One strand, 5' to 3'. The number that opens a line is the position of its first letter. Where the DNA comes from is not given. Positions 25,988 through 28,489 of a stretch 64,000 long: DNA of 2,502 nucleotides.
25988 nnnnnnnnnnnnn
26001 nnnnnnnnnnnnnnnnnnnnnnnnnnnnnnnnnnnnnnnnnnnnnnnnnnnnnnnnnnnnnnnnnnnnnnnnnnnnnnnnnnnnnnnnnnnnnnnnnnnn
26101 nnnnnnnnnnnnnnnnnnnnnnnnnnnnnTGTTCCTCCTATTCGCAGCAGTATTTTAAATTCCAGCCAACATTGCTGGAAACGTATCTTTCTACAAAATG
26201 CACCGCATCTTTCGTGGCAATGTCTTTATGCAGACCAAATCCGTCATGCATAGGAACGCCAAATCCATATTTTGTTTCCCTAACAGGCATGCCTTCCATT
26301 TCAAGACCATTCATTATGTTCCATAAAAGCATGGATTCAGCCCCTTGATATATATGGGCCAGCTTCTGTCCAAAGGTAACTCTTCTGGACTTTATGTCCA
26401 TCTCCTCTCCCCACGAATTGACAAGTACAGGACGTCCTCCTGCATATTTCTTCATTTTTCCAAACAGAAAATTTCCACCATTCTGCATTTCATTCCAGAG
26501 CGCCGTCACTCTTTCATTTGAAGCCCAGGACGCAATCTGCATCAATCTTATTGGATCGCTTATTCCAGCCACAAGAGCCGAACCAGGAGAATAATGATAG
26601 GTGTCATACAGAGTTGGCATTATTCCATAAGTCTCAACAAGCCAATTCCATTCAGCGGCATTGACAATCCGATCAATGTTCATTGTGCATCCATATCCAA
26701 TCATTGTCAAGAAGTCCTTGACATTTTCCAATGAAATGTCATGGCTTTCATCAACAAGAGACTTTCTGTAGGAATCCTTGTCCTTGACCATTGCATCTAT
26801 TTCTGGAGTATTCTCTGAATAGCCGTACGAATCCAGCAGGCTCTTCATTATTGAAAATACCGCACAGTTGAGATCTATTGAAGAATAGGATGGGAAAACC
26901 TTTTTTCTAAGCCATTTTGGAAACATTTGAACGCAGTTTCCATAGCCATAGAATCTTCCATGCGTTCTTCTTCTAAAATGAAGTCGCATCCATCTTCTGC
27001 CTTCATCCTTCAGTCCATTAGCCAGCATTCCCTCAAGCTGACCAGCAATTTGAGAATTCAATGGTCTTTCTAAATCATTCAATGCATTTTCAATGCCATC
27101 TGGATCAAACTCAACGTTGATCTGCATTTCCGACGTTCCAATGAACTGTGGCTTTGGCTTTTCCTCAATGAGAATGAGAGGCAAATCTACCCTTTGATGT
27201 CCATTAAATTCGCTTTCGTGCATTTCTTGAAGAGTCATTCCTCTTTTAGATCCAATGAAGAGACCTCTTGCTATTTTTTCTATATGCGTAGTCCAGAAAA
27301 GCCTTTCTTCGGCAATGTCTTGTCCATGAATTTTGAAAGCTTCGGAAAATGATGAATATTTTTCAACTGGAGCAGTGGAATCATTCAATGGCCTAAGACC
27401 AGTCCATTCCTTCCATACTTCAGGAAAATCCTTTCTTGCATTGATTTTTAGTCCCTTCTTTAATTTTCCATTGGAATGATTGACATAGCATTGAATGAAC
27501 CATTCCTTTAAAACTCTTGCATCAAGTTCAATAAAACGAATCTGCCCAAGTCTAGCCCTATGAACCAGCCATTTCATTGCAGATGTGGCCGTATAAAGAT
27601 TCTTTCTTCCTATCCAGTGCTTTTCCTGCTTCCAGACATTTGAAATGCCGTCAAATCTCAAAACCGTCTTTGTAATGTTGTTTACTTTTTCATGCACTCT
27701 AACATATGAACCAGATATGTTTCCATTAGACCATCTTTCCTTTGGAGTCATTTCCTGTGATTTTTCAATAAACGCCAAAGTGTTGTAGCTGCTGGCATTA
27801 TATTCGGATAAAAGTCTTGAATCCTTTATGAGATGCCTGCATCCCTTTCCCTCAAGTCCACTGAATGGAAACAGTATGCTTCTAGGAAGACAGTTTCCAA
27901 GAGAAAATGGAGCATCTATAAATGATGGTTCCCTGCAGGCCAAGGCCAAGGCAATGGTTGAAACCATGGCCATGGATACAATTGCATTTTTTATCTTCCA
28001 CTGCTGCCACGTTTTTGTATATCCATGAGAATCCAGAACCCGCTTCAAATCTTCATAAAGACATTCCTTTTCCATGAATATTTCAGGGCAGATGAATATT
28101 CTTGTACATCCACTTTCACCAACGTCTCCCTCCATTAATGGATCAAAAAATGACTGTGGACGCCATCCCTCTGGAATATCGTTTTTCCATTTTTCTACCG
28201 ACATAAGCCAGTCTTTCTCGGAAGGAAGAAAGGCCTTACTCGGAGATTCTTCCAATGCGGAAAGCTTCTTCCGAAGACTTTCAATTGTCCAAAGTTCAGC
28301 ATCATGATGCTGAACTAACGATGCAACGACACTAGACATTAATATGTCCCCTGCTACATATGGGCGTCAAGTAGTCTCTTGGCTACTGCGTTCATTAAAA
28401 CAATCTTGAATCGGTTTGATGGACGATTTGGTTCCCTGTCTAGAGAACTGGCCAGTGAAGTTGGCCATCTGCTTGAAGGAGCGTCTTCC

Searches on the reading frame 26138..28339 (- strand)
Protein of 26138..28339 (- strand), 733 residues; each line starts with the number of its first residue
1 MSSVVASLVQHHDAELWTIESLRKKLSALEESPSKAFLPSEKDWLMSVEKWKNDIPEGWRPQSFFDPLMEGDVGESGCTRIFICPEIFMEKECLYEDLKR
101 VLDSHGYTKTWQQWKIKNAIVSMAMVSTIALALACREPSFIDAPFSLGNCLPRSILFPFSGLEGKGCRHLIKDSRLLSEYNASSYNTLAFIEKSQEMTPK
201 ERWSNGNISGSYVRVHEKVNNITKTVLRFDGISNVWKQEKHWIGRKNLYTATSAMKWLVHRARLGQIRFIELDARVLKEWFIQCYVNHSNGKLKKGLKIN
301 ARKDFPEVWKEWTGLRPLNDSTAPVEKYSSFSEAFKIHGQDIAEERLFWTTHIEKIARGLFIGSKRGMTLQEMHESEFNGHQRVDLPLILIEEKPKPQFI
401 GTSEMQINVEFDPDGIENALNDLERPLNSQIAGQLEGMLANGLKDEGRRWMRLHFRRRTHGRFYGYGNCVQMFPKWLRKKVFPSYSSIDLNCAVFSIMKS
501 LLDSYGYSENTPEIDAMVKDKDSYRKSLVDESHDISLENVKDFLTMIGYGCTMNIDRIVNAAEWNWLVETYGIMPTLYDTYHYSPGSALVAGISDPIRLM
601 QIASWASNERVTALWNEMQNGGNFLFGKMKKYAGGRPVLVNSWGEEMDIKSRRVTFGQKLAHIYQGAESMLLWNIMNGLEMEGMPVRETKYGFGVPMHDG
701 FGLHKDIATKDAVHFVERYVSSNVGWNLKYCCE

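Call 10: search_protein_families(library=pfam, proteins=[window:26138-28339:-], max_evalue=0.01)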
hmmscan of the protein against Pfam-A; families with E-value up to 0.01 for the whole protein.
window:26138-28339:- (733 aa): 0 families

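Call 11: search_protein_families(library=phrogs, proteins=[window:26138-28339:-], max_evalue=0.01)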
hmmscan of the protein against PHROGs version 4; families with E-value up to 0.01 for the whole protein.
window:26138-28339:- (733 aa): 0 families

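Call 15: search_dna_similar(query=window:26138-28339:-, collection=phages, mode=protein, max_rows=15)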
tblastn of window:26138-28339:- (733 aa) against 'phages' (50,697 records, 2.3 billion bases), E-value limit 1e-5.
No match.

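Call 17: find_related_loci(query=window:26138-28339:-, collection=viral_contigs, flank=6000)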
Query window:26138-28339:- (733 aa) in viral_contigs; peptide patterns used: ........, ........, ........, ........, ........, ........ (x = any residue, [..] = any of these).
13 stretches matched a pattern, but none encodes a relative of the query by tblastn (E <= 1e-3).

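Call 45: search_solved_structures(query=window:26138-28339:-, max_evalue=1)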
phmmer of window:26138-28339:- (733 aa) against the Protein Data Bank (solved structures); distinct sequences matched with E-value up to 1: 0.

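Call 46: search_protein_families(library=ncbifam, proteins=[window:26138-28339:-], max_evalue=0.1)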
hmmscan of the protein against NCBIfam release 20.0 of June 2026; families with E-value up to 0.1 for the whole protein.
window:26138-28339:- (733 aa): 0 families

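Call 71: find_homologous_proteins(query=window:26138-28339:-)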
Query window:26138-28339:- (733 aa): 8 proteins with E <= 0.001 among 8000 candidates.
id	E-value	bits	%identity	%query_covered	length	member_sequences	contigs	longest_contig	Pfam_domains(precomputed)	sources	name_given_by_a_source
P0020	0.0e+0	1693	98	100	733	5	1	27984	-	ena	-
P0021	0.0e+0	1451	83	100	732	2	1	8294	-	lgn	-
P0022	0.0e+0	1211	71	100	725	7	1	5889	-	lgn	-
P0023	7.4e-283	958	55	98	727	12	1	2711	-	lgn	-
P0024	2.3e-274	930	58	92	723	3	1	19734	-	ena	-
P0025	3.6e-257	874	54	99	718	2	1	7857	-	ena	-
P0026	6.7e-156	539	41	93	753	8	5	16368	-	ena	-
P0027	2.2e-147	510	39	93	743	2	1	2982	-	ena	-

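Call 73: search_solved_structures(query=A5, max_evalue=10, show_alignments=2)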
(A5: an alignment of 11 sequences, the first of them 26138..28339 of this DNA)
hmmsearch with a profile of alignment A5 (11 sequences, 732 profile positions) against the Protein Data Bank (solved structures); distinct sequences matched with E-value up to 10: 0.

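Call 87: predict_structure(alignment_id=A6)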
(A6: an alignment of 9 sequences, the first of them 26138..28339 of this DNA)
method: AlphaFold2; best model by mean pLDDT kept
length: 733 residues; sequences in the alignment: 9
mean_pLDDT: 63.7   pTM: 0.45
mean pLDDT of the five models: 63.7, 62.3, 62.2, 61.2, 54.7
residues with pLDDT >= 90: 12; 70-90: 335; 50-70: 199; < 50: 187
segments of 3 or more residues with pLDDT < 50: 1-38, 51-63, 70-78, 103-111, 153-155, 157-172, 176-185, 295-297, 364-393, 552-594, 651-653, 730-733
pLDDT, mean of each block of 10 residues (from residue 1): 26 33 40 40 59 41 55 43 78 69 39 67 84 73 73 49 36 48 56 79 80 78 60 65 63 83 69 65 60 51 67 80 76 74 76 77 47 38 27 51 71 90 78 80 80 67 57 76 75 70 89 85 85 79 67 41 41 29 27 52 74 84 87 80 74 62 75 74 71 60 71 73 62 27
secondary structure, 60 per line:
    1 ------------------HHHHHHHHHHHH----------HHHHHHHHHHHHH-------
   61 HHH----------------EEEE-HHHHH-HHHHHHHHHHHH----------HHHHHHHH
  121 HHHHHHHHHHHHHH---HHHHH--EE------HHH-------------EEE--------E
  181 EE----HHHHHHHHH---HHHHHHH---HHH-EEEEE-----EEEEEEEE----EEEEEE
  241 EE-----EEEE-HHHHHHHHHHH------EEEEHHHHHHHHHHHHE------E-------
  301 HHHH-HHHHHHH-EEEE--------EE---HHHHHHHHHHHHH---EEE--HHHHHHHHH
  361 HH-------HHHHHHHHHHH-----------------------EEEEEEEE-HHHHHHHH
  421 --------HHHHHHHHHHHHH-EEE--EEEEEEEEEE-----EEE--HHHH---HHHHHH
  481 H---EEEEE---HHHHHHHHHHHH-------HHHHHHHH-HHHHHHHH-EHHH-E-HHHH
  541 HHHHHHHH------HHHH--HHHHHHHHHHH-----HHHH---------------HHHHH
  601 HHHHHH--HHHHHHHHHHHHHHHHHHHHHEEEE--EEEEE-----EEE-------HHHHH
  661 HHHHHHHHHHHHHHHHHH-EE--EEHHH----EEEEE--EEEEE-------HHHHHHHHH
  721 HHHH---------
elements in order (helices of 4 or more, strands of 3 or more residues): H19-30 H41-53 E80-83 H85-89 H91-102 H113-134 H138-142 E169-171 E180-182 H187-195 H199-205 E213-217 E223-230 E235-242 E248-251 H253-263 E270-273 H274-285 H301-304 H306-312 E314-317 H331-343 E347-349 H352-362 H370-380 E404-411 H413-420 H429-441 E443-445 E448-457 E463-465 H468-471 H475-481 E485-489 H493-504 H512-519 H521-528 H537-548 H555-558 H561-571 H577-580 H596-606 H609-629 E630-633 E636-640 E646-648 H656-678 E693-697 E700-704 H712-724

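Call 90: fold_search(model_id=the predicted structure, library=pdb)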
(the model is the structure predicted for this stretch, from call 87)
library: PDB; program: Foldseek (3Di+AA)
matches with E <= 10: 71; with E <= 0.001: 0
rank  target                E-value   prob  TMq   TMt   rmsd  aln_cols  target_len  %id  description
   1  7zc4                  4.6e-02  0.69  0.18  0.15  15.5       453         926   11  Cryo-EM structure of POLRMT mutant. (released 2023-02-01)
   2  1taq                  1.3e-01  0.57  0.23  0.21  23.1       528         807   11  STRUCTURE OF TAQ DNA POLYMERASE (released 1996-12-07)
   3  4n5s_A                1.8e-01  0.75  0.22  0.28   8.1       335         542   10  Ternary complex structure of Klenow fragment of Taq DNA polymerase I707L mutant (Cs3C KlenTaq) with DNA and ddCTP (released 2015-01-21)
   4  4dqq_A                2.3e-01  0.60  0.19  0.23  10.5       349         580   11  Ternary complex of Bacillus DNA Polymerase I Large Fragment E658A, DNA duplex, and rCTP (paired with dG of template) i (released 2012-06-06)
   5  3sz2_A                3.1e-01  0.72  0.23  0.30   9.3       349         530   10  Crystal structure of the large fragment of DNA polymerase I from Thermus Aquaticus in an open binary complex with dG a (released 2012-06-06)
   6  5oxj_A                3.6e-01  0.41  0.23  0.31  23.0       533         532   12  Crystal structure of KlenTaq mutant M747K in a closed ternary complex with a O6-MeG:BenziTP base pair (released 2017-11-29)
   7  7a8p                  3.6e-01  0.30  0.17  0.15  15.6       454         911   10  Structure of human mitochondrial RNA polymerase in complex with IMT inhibitor. (released 2020-12-30)
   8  3py8_A                3.7e-01  0.66  0.22  0.29   8.1       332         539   10  Crystal structure of a mutant of the large fragment of DNA polymerase I from thermus aquaticus in a closed ternary com (released 2011-06-15)
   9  6fbf_A                3.7e-01  0.30  0.22  0.29  22.9       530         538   13  KlenTaq DNA polymerase processing a modified primer - bearing the modification upstream at the fourth primer nucleotid (released 2018-09-26)
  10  3t3f_A                3.9e-01  0.66  0.22  0.29   7.9       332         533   10  Ternary Structure of the large fragment of Taq DNA polymerase bound to an abasic site and dNITP (released 2012-02-15)
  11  1skr_A                5.8e-01  0.57  0.18  0.20   7.4       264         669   12  T7 DNA Polymerase Complexed To DNA Primer/Template and ddATP (released 2004-07-06)
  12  7pzr                  6.1e-01  0.25  0.19  0.15  14.4       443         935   10  Cryo-EM structure of POLRMT in free form. (released 2022-11-16)
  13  3ktq_A                7.4e-01  0.44  0.22  0.28   8.5       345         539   10  CRYSTAL STRUCTURE OF AN ACTIVE TERNARY COMPLEX OF THE LARGE FRAGMENT OF DNA POLYMERASE I FROM THERMUS AQUATICUS (released 1999-01-13)
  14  1x9s_A                7.7e-01  0.54  0.19  0.20   7.0       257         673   10  T7 DNA polymerase in complex with a primer/template DNA containing a disordered N-2 aminofluorene on the template, cry (released 2004-10-26)
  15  7pzp_B                7.7e-01  0.08  0.16  0.12  23.8       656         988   10  Mitochondrial DNA dependent RNA polymerase homodimer. (released 2022-09-28)
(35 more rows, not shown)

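Call 91: search_protein_representatives(alignment_id=A6)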
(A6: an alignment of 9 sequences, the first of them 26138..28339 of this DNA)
Query: 9 sequences, 732 profile positions. Proteins with E-value up to 0.001 (for the whole library): 203; up to 1e-10: 44; up to 1e-30: 20. The best 150 are listed.
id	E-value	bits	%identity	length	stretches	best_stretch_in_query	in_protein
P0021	0.0e+00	1359.8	-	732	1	5-732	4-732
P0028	1.8e-248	843.1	-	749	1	12-731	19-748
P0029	8.8e-173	592.9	-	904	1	31-732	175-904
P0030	2.1e-108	380.0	-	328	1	515-732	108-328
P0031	1.5e-97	344.2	-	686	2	393-732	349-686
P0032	9.0e-96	338.3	-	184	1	552-732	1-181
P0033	2.9e-79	283.7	-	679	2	408-732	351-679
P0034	4.0e-58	213.8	-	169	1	1-170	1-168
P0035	2.6e-45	171.4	-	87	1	646-732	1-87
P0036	1.0e-43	166.2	-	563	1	390-732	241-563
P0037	5.0e-43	163.9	-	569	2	410-557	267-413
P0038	3.5e-42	161.1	-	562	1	398-730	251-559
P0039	5.8e-42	160.4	-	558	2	403-561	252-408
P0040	1.2e-40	156.1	-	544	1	403-730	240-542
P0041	6.6e-37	143.7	-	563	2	391-554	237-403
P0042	3.2e-32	128.2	-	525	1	422-729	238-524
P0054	1.8e-25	105.8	-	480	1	443-728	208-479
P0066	1.2e-12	63.5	-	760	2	447-560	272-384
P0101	9.8e-07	43.9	-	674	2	377-577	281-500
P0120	6.2e-06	41.3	-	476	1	444-679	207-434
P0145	3.9e-05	38.6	-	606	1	450-717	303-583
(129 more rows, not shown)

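Call 92: search_protein_families(library=pfam, proteins=[P0029, P0031, P0036, P0040, P0042, P0054, P0066, P0101, P0120, P0145], max_evalue=0.01)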
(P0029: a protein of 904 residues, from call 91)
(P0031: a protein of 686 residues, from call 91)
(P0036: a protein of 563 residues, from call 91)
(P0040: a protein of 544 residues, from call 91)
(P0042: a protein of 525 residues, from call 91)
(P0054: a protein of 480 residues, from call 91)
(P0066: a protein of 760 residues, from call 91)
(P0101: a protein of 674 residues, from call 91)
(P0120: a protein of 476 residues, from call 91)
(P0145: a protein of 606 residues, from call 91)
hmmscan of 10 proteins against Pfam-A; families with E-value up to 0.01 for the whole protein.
P0029 (904 aa): 0 families

P0031 (686 aa): 0 families

P0036 (563 aa): 0 families

P0040 (544 aa): 0 families

P0042 (525 aa): 0 families

P0054 (480 aa): 0 families

P0066 (760 aa): 0 families

P0101 (674 aa): 1 family
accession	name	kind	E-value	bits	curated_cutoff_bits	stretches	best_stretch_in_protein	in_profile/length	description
PF24998.1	DUF7778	-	0.0078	16.5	25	0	36-93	27-82/125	Domain of unknown function (DUF7778)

P0120 (476 aa): 1 family
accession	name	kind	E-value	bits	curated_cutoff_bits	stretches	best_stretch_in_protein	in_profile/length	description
PF16280.10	DUF4928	-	1.1e-05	25.4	25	1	312-424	48-155/306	Domain of unknown function (DUF4928)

P0145 (606 aa): 0 families

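Call 94: search_protein_families(library=phrogs, proteins=[P0029, P0031, P0036, P0040, P0042, P0054, P0066, P0101, P0120, P0145], max_evalue=0.001)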
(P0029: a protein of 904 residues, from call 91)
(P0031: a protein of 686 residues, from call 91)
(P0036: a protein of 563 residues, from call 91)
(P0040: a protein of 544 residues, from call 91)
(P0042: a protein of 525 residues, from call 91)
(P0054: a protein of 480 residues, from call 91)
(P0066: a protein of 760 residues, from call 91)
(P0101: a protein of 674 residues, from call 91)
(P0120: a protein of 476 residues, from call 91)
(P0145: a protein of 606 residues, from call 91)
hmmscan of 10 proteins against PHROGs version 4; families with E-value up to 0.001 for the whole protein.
P0029 (904 aa): 0 families

P0031 (686 aa): 0 families

P0036 (563 aa): 0 families

P0040 (544 aa): 0 families

P0042 (525 aa): 0 families

P0054 (480 aa): 0 families

P0066 (760 aa): 0 families

P0101 (674 aa): 0 families

P0120 (476 aa): 2 families
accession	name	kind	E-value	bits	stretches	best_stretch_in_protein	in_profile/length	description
phrog_4756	-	unknown function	7.6e-06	26.3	1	220-301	228-292/440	-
phrog_30690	-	unknown function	0.00018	21.1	0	222-431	323-546/629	-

P0145 (606 aa): 0 families

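Call 96: search_solved_structures(query=A7, max_evalue=10, show_alignments=2)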
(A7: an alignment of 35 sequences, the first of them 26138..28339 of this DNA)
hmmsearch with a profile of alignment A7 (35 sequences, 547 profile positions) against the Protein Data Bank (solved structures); distinct sequences matched with E-value up to 10: 2.
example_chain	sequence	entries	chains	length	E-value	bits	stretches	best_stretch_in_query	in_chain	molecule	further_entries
2ije_S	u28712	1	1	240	0.28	13.5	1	178-273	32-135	Guanine nucleotide-releasing protein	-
3ha4_A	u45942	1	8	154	1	11.6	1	332-370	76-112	MIX1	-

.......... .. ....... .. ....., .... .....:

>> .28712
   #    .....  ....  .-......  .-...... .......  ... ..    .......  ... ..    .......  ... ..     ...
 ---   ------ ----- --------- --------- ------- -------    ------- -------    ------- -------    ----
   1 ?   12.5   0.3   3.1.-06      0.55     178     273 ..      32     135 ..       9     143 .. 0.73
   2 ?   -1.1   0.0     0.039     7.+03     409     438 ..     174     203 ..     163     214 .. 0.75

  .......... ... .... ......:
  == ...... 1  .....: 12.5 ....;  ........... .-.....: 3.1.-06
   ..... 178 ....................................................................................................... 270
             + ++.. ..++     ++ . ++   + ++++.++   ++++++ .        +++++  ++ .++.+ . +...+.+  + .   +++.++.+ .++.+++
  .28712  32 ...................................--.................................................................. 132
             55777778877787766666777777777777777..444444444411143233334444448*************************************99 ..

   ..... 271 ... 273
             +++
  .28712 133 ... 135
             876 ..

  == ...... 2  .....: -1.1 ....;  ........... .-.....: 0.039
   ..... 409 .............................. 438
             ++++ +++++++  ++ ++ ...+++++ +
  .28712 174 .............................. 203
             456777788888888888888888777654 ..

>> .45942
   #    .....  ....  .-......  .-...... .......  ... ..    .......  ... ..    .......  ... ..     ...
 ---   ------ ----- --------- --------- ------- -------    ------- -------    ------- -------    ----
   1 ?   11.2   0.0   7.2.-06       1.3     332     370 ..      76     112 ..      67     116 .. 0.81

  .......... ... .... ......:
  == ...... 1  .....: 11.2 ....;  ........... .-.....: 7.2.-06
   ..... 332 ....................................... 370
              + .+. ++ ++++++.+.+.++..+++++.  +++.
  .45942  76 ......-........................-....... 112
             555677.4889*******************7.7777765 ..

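Call 114: find_encoding_contigs(protein=P0029, flank=3000, max_places=3)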
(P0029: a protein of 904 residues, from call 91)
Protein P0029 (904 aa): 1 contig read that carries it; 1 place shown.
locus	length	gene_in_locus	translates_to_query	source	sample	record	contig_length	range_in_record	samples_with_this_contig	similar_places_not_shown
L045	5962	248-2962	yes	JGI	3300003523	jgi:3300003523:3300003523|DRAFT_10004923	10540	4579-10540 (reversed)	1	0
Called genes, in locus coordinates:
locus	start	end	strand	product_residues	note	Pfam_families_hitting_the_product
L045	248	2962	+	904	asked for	-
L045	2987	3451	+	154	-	PF22769:DCD (weak), PF00692:dUTPase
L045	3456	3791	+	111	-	-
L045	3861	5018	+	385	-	-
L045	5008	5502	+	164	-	PF23780:S-AdoMet_lyase (weak)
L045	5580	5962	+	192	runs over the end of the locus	-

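Call 115: find_encoding_contigs(protein=P0031, flank=3000, max_places=3)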
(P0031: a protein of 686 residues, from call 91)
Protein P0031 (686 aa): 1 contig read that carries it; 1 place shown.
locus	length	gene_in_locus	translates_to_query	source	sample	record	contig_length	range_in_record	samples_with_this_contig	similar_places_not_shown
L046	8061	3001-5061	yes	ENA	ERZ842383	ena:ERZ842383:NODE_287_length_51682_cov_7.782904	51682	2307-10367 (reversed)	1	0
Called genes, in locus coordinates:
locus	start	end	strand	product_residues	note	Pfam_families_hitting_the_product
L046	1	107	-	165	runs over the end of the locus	-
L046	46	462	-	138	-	-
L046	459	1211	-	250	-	PF00149:Metallophos, PF12850:Metallophos_2 (weak)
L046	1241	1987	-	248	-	PF11860:Muramidase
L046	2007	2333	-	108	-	-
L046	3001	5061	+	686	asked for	-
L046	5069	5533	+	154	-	PF22769:DCD, PF00692:dUTPase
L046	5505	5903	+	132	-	-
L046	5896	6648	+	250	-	-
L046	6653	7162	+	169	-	-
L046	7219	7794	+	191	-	-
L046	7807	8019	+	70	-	-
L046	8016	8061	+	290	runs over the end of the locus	PF02739:5_3_exonuc_N, PF09293:RNaseH_C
